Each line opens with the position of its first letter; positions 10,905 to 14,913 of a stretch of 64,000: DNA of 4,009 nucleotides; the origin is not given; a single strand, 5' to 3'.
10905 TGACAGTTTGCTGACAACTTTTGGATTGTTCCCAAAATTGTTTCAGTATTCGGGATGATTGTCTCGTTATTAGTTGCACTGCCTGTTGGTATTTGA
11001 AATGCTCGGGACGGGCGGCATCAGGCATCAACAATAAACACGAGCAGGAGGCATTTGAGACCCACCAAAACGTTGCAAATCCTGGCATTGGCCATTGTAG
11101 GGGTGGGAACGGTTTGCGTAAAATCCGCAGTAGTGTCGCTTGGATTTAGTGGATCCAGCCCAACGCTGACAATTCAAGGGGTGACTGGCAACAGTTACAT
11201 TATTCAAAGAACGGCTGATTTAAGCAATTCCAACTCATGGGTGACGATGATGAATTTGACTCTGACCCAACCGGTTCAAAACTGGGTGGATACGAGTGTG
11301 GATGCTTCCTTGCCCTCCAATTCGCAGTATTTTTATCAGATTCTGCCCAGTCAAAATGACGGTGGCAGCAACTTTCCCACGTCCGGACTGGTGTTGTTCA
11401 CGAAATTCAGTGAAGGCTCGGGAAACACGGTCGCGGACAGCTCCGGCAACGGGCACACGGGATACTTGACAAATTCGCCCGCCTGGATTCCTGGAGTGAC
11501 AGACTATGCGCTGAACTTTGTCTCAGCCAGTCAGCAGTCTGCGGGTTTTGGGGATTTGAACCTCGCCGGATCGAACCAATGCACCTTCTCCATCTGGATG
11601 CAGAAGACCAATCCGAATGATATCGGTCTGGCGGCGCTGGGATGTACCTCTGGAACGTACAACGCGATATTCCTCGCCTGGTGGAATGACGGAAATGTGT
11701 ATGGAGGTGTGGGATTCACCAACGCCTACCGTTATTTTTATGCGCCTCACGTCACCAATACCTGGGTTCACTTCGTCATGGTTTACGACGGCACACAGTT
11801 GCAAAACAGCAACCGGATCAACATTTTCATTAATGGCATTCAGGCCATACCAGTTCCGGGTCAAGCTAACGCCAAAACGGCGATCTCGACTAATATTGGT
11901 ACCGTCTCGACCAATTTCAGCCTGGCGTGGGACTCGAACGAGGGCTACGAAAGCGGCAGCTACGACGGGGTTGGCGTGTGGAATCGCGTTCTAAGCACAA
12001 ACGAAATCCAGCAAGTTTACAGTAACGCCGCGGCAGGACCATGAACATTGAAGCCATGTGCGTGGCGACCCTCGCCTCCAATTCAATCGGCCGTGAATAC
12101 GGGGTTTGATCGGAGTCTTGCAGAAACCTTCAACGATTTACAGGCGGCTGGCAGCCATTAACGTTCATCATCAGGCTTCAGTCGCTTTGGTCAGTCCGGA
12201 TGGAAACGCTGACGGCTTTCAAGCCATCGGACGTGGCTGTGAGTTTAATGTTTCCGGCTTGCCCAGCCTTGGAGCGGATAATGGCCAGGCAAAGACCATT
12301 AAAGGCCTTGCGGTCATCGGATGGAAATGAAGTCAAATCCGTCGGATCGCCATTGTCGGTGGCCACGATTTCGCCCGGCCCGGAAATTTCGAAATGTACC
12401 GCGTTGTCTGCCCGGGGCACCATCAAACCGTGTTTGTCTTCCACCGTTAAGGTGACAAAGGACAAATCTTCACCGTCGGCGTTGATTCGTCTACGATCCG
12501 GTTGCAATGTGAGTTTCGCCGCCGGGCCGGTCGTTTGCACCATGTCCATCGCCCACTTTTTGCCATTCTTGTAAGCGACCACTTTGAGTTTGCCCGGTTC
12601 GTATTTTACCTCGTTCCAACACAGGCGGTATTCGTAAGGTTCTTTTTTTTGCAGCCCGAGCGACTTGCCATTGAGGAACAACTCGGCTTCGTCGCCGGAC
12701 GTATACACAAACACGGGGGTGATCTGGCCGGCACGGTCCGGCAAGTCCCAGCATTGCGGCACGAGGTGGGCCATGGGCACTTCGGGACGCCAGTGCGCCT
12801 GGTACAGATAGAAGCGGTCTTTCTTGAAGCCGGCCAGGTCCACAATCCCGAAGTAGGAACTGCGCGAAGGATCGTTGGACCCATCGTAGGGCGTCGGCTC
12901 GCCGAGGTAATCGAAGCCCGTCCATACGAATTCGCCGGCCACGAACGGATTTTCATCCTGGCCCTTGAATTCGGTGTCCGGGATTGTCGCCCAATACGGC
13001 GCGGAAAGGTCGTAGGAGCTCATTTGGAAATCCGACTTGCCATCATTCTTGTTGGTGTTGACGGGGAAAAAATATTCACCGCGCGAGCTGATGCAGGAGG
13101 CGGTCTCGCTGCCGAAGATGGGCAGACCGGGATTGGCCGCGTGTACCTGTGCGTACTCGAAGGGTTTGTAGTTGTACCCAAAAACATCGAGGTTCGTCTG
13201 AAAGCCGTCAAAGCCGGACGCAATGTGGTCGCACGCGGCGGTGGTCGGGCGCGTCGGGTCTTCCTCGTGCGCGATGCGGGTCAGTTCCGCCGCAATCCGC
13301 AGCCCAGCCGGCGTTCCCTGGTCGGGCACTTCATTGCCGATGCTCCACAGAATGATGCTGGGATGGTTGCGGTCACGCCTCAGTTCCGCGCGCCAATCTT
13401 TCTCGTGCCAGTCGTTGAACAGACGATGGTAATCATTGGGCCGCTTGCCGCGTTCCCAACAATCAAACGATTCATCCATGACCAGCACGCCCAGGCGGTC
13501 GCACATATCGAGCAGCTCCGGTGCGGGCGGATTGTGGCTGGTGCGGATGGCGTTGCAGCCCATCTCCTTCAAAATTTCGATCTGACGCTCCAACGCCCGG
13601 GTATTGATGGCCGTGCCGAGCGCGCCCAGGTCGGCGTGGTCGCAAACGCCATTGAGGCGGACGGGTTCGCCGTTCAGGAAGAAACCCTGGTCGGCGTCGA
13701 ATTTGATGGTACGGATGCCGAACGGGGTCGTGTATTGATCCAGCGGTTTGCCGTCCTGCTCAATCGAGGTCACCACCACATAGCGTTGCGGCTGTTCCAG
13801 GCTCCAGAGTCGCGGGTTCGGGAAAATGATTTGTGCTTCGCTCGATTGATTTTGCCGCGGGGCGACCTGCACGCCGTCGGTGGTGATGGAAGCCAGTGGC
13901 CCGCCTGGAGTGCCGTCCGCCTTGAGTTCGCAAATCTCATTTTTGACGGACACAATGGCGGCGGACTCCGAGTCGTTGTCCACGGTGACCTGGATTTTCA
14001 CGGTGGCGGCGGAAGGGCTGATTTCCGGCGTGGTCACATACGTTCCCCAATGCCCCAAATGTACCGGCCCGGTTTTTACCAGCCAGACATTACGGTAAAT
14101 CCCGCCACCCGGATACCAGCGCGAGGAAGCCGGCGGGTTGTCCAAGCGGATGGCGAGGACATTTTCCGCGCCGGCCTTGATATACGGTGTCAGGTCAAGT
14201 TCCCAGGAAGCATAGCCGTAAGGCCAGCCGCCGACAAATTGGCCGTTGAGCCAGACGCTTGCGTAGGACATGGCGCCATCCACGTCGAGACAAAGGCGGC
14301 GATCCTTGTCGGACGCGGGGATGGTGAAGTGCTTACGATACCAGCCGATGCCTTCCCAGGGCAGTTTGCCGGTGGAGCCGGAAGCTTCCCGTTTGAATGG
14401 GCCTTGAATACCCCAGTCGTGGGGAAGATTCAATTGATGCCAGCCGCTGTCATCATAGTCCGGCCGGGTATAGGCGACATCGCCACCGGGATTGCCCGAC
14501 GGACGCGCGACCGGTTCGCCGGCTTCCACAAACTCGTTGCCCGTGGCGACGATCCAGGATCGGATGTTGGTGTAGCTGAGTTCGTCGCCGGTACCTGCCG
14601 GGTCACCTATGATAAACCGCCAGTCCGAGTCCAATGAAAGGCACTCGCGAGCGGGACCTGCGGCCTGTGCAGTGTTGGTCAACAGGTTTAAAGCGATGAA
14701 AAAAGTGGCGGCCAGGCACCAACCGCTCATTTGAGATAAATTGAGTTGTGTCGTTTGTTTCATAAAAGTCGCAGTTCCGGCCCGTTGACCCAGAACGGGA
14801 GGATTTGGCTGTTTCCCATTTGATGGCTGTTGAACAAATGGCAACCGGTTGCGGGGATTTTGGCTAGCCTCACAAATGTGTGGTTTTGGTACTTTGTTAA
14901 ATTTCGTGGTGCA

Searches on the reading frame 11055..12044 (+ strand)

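Call 9: search_protein_families(library=pfam, proteins=[window:11055-12044:+])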
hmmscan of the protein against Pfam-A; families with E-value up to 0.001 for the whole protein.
window:11055-12044:+ (329 aa): 1 family
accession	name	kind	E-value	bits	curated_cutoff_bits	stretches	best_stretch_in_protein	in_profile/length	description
PF13385.13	Laminin_G_3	-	5.6e-09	36.8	27.6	1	161-319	5-151/151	Concanavalin A-like lectin/glucanases superfamily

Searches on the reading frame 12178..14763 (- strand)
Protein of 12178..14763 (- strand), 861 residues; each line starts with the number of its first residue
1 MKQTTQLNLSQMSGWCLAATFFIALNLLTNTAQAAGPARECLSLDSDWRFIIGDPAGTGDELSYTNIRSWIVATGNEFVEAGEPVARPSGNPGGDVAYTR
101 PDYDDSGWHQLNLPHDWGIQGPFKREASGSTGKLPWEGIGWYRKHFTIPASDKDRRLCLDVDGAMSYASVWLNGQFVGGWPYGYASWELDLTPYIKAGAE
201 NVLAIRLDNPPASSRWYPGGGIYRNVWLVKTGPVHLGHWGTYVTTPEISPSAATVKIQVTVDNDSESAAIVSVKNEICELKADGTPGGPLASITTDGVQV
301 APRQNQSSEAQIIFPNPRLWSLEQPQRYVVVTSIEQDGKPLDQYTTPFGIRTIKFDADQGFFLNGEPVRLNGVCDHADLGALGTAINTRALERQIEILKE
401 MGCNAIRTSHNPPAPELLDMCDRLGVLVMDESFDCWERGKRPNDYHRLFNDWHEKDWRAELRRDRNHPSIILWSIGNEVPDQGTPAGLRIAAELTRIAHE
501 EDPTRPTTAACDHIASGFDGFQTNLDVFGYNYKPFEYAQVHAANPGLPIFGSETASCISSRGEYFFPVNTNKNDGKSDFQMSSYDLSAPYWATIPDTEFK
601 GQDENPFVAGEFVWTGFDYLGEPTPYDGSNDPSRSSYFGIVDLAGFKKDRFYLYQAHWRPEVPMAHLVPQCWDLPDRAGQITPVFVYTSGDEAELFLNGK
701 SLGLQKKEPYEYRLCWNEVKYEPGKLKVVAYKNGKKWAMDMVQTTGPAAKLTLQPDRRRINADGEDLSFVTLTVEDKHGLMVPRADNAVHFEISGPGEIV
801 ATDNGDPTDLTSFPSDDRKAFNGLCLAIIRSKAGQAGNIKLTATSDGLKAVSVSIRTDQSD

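Call 9: search_protein_families(library=pfam, proteins=[window:12178-14763:-])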
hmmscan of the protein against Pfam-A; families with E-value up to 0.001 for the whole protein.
window:12178-14763:- (861 aa): 9 families
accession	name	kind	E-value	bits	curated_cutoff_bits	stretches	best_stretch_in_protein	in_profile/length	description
PF18565.7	Glyco_hydro2_C5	-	1.3e-36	125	32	1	751-853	1-102/103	Glycoside hydrolase family 2 C-terminal domain 5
PF02836.23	Glyco_hydro_2_C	-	7.6e-29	101.2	21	1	358-530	5-181/302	Glycosyl hydrolases family 2, TIM barrel domain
PF16355.11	DUF4982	-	2.7e-24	85.3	23.9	1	679-738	1-61/61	Domain of unknown function (DUF4982)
PF02837.24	Glyco_hydro_2_N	-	1.7e-17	64.3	28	1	109-231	32-168/169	Glycosyl hydrolases family 2, sugar binding domain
PF00703.27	Glyco_hydro_2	-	7.9e-15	56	23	1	242-351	6-109/109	Glycosyl hydrolases family 2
PF13364.12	BetaGal_ABD2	-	8.4e-09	36.6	23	1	103-209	1-108/112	Beta-galactosidase second all-beta domain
PF22666.2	Glyco_hydro_2_N2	-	9.1e-09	36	27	1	141-212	51-122/167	Glycosyl hydrolase 2 galactose-binding domain-like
PF09134.16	Invasin_D3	-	4.7e-05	24.3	33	0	750-806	4-60/98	Invasin, domain 3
PF21467.3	BetaGal_gal-bd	-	4.8e-05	23.9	27.3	1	140-182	2-43/62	Beta-galactosidase, galactose-binding domain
